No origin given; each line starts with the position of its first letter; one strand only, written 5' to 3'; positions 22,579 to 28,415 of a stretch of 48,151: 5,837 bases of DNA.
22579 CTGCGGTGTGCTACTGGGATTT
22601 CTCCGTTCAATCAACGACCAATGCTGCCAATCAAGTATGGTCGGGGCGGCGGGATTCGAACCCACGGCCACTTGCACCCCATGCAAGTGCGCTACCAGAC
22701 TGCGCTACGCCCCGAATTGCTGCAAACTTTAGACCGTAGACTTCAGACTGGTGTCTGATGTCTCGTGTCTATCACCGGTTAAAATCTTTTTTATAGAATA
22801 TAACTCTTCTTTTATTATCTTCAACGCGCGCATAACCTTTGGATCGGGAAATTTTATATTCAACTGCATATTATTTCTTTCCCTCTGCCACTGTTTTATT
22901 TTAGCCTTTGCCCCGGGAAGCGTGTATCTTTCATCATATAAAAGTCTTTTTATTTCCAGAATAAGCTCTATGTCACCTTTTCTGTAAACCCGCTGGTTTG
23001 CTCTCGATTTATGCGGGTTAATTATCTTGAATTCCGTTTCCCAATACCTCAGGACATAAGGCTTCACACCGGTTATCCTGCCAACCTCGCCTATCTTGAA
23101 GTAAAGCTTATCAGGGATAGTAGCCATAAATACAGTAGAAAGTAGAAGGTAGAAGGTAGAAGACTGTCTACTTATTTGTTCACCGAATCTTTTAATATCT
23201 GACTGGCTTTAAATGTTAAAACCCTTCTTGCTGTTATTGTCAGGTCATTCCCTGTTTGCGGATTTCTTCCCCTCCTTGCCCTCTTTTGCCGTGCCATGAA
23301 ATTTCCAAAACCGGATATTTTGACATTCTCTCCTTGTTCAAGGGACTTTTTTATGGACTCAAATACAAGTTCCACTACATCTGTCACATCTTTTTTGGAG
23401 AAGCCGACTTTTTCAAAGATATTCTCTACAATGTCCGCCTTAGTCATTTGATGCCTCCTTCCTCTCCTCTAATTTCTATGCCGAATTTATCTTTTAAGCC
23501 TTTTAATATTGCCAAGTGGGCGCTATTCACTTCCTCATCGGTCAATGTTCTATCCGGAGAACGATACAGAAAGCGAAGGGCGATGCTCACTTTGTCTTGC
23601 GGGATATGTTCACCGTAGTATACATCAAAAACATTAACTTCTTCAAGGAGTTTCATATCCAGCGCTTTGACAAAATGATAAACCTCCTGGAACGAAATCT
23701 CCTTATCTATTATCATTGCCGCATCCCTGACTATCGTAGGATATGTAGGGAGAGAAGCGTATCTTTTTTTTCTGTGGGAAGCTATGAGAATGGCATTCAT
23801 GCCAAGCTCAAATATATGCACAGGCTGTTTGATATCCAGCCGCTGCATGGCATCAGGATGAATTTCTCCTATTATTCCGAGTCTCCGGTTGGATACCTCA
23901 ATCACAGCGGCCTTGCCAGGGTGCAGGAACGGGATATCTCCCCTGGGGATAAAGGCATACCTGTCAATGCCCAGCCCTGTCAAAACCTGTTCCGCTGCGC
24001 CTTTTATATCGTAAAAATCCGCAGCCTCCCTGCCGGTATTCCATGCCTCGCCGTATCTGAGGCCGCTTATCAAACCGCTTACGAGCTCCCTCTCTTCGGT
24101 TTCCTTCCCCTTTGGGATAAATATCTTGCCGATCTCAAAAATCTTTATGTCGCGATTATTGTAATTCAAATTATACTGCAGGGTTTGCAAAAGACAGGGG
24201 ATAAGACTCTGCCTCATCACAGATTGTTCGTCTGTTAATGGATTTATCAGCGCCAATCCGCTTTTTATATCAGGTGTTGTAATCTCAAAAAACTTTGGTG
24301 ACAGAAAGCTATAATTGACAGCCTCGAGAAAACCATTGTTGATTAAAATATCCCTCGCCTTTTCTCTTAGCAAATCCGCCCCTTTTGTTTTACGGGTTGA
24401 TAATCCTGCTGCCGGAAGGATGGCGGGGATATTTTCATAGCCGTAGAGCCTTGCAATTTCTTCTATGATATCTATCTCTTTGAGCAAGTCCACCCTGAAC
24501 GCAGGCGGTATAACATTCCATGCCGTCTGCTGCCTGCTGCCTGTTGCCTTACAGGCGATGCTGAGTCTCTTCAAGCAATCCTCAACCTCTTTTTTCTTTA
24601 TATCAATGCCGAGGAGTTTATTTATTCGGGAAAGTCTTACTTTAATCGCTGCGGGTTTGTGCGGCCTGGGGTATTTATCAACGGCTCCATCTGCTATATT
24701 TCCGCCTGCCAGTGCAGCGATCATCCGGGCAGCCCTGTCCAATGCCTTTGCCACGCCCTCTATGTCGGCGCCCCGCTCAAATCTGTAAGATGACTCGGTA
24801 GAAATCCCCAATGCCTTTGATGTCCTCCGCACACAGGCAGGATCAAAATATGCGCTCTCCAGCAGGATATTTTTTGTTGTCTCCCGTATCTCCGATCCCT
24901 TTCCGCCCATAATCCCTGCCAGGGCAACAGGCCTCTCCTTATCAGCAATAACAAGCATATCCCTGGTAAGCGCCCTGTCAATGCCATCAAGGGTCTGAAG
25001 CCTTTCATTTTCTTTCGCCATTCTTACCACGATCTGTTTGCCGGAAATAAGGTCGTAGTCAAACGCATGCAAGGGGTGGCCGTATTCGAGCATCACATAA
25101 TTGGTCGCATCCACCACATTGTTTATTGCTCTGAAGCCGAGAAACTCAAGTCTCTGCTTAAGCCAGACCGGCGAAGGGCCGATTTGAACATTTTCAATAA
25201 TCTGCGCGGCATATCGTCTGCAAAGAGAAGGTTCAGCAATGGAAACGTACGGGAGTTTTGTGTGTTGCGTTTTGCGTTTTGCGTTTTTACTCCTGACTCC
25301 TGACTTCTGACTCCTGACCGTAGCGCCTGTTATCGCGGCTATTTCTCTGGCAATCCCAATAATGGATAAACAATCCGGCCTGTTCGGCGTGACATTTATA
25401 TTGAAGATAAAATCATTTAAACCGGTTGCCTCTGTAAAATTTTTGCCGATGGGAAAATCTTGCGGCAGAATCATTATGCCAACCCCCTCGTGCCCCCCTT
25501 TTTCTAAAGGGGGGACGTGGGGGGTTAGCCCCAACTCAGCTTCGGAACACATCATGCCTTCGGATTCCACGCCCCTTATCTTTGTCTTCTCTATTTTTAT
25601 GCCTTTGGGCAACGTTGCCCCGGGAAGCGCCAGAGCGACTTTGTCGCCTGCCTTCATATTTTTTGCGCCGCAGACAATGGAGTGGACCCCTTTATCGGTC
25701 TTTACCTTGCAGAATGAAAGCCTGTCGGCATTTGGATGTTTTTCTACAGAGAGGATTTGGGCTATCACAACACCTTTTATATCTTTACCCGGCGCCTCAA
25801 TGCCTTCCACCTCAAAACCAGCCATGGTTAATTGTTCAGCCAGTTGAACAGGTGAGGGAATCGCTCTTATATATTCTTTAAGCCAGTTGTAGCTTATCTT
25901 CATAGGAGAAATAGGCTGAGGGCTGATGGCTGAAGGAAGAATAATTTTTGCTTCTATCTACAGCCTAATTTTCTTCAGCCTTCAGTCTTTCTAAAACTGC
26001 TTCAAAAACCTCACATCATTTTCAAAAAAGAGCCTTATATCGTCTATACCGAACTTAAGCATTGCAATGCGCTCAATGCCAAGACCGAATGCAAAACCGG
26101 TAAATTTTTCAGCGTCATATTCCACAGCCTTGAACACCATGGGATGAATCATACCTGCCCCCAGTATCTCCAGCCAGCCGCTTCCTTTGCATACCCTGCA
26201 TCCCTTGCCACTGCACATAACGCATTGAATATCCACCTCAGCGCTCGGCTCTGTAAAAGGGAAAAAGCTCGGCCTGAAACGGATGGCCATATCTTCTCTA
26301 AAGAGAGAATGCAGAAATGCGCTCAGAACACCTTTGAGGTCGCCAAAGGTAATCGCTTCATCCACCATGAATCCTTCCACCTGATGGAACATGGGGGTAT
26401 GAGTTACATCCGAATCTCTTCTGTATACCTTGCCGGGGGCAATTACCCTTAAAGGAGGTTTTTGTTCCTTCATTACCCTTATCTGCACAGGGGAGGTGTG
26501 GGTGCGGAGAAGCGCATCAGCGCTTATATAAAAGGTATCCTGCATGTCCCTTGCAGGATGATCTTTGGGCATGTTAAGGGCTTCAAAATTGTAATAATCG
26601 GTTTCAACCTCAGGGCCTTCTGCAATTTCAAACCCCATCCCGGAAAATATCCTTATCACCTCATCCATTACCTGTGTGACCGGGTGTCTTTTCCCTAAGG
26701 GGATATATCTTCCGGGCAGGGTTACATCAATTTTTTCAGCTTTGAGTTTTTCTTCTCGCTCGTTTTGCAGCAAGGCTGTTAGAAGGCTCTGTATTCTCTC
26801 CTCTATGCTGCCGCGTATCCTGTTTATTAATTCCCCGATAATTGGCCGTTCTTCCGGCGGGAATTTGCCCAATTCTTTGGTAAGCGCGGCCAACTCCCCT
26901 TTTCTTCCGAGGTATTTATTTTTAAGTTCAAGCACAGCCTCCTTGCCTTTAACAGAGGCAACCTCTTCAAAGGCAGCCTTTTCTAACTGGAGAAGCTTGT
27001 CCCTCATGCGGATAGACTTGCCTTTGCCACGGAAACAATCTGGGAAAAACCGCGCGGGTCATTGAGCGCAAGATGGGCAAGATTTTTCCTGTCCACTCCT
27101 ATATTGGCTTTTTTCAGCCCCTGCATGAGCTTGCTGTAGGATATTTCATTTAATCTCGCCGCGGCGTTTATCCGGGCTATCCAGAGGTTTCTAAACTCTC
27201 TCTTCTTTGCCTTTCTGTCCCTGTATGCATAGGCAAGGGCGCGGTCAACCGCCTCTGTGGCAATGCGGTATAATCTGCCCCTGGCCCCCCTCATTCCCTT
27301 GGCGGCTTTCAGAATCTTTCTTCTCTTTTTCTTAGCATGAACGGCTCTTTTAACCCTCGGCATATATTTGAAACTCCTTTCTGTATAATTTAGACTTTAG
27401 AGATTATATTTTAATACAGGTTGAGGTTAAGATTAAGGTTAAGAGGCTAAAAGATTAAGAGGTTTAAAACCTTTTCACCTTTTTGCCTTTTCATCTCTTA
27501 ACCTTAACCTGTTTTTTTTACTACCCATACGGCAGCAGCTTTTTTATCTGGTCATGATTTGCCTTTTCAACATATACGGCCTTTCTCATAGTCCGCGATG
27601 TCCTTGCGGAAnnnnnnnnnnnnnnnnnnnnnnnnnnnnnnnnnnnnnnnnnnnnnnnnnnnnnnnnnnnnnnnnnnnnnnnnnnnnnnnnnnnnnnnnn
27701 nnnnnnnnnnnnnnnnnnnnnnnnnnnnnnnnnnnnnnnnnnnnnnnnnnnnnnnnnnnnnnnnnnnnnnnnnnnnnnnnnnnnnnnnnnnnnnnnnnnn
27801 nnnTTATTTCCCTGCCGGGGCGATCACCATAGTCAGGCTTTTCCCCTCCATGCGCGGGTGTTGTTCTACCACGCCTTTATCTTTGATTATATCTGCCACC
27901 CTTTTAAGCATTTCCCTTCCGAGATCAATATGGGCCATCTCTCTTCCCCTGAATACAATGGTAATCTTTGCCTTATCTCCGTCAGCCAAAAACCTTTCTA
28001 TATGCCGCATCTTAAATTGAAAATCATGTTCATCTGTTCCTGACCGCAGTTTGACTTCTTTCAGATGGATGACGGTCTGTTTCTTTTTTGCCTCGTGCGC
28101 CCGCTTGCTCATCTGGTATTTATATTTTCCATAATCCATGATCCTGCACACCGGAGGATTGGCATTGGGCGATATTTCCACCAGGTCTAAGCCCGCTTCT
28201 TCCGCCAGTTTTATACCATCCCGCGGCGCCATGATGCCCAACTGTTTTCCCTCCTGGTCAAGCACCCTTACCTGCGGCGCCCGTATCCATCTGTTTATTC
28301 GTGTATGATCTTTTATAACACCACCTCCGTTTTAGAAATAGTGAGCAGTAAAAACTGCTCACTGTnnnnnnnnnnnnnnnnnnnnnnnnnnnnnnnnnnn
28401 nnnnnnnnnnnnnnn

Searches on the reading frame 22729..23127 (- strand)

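Call 47: search_protein_families(library=pfam, proteins=[window:22729-23127:-], max_evalue=0.00001)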
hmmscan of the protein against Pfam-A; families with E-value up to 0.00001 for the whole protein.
window:22729-23127:- (132 aa): 2 families
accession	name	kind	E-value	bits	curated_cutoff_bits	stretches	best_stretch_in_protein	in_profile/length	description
PF13411.12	MerR_1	-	3.1e-16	59.7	21.6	1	10-78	1-67/69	MerR HTH family regulatory protein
PF00376.29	MerR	-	2.9e-08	33.8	28.2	1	11-48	1-38/38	MerR family regulatory protein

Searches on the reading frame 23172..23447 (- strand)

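Call 47: search_protein_families(library=pfam, proteins=[window:23172-23447:-], max_evalue=0.00001)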
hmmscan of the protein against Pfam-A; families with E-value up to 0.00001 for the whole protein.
window:23172-23447:- (91 aa): 1 family
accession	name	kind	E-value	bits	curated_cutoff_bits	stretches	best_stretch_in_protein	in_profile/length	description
PF00216.26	Bac_DNA_binding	-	7.7e-31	106.6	22.4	1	1-90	1-90/90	Bacterial DNA-binding protein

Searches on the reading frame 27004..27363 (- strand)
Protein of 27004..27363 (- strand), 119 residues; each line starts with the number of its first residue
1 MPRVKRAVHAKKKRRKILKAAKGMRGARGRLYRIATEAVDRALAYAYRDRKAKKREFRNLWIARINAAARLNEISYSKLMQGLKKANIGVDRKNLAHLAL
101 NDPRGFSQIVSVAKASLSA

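Call 50: search_protein_families(library=pfam, proteins=[window:27004-27363:-], max_evalue=0.0001)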
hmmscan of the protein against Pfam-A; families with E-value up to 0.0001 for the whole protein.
window:27004-27363:- (119 aa): 1 family
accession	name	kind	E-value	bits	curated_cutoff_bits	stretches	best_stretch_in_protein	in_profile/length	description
PF00453.23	Ribosomal_L20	-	5e-43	146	30.8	1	3-109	1-107/107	Ribosomal protein L20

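Call 60: find_encoding_contigs(protein=window:27004-27363:-, flank=3000, max_places=10)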
Protein window:27004-27363:- (119 aa): 3 contigs read that carry it; 3 places shown.
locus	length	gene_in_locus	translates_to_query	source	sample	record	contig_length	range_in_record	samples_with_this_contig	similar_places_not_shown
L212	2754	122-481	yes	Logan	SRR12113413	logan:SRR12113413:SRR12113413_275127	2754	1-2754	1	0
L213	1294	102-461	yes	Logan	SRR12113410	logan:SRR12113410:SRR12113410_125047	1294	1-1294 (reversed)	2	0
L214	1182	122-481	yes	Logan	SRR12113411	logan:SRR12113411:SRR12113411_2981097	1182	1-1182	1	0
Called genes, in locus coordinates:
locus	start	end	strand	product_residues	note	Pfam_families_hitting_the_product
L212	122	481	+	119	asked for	PF00453:Ribosomal_L20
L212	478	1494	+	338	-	PF02912:Phe_tRNA-synt_N, PF01409:tRNA-synt_2d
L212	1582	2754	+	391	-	?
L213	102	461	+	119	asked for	PF00453:Ribosomal_L20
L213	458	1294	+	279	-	?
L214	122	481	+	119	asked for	PF00453:Ribosomal_L20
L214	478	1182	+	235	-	?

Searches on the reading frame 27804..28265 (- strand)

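Call 50: search_protein_families(library=pfam, proteins=[window:27804-28265:-], max_evalue=0.0001)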
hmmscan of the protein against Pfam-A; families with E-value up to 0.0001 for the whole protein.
window:27804-28265:- (153 aa): 2 families
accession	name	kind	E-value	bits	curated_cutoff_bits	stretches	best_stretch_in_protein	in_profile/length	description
PF00707.27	IF3_C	-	4e-34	116.9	34.8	1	66-150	1-85/86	Translation initiation factor IF-3, C-terminal domain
PF05198.21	IF3_N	-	6.5e-26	90.7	26.9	1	2-59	13-70/70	Translation initiation factor IF-3, N-terminal domain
